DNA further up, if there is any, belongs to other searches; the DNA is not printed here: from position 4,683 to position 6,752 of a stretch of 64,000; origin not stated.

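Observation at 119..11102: TCS-flanked accessory locus: duplicated [single-domain RR -> YHYH-motif secreted protein] modules around a di-heme peroxidase fusion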

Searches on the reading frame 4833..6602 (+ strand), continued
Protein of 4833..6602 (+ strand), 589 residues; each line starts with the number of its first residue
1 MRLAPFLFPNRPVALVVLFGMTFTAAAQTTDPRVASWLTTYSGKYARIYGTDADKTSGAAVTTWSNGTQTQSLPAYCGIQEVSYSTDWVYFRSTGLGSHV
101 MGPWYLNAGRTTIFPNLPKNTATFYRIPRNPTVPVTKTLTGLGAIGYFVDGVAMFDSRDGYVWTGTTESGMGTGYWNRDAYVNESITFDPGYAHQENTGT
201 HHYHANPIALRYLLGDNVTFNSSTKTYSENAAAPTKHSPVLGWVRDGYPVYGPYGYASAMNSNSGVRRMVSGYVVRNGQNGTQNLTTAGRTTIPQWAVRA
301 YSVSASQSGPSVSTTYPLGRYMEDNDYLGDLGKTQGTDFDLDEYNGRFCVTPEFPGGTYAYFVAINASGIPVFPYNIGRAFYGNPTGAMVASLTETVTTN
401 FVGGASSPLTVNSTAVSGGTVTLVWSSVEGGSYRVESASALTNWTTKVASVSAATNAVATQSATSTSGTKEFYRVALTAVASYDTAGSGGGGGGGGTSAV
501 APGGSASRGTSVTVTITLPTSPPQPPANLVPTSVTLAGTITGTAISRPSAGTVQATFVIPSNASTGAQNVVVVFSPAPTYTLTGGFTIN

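Call 88: find_encoding_contigs(protein=P0309, flank=7000, max_places=2)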
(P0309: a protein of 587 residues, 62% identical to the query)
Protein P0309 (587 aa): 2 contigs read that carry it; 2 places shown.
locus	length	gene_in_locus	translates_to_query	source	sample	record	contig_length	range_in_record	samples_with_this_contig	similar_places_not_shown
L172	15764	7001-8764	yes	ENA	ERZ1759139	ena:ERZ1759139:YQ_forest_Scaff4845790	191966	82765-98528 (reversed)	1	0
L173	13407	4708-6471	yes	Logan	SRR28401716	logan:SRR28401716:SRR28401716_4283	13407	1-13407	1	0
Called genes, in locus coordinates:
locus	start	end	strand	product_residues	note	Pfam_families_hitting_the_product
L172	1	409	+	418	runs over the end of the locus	PF00278:Orn_DAP_Arg_deC, PF02784:Orn_Arg_deC_N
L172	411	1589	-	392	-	-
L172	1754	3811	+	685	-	PF00069:Pkinase, PF07714:PK_Tyr_Ser-Thr, PF01636:APH (faint), PF03109:ABC1 (weak), PF14531:Kinase-like (weak)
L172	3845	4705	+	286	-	PF00149:Metallophos, PF12850:Metallophos_2 (faint)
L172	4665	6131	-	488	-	PF00672:HAMP, PF00512:HisKA, PF13581:HATPase_c_2 (weak), PF02518:HATPase_c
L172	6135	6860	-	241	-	PF00072:Response_reg, PF00486:Trans_reg_C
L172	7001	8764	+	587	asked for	PF14240:YHYH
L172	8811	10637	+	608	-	PF20243:MbnP, PF03150:CCP_MauG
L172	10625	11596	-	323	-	PF01073:3Beta_HSD, PF01370:Epimerase, PF02719:Polysacc_synt_2, PF04321:RmlD_sub_bind, PF05368:NmrA, PF07993:NAD_binding_4 (faint), PF13460:NAD_binding_10, PF16363:GDP_Man_Dehyd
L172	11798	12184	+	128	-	PF00581:Rhodanese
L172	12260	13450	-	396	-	-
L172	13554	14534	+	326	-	PF00132:Hexapep (faint)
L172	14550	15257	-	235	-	-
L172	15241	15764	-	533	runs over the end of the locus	PF01266:DAO, PF01494:FAD_binding_3, PF12831:FAD_oxidored, PF00890:FAD_binding_2 (weak), PF16901:DAO_C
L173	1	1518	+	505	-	?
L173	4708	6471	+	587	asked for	PF14240:YHYH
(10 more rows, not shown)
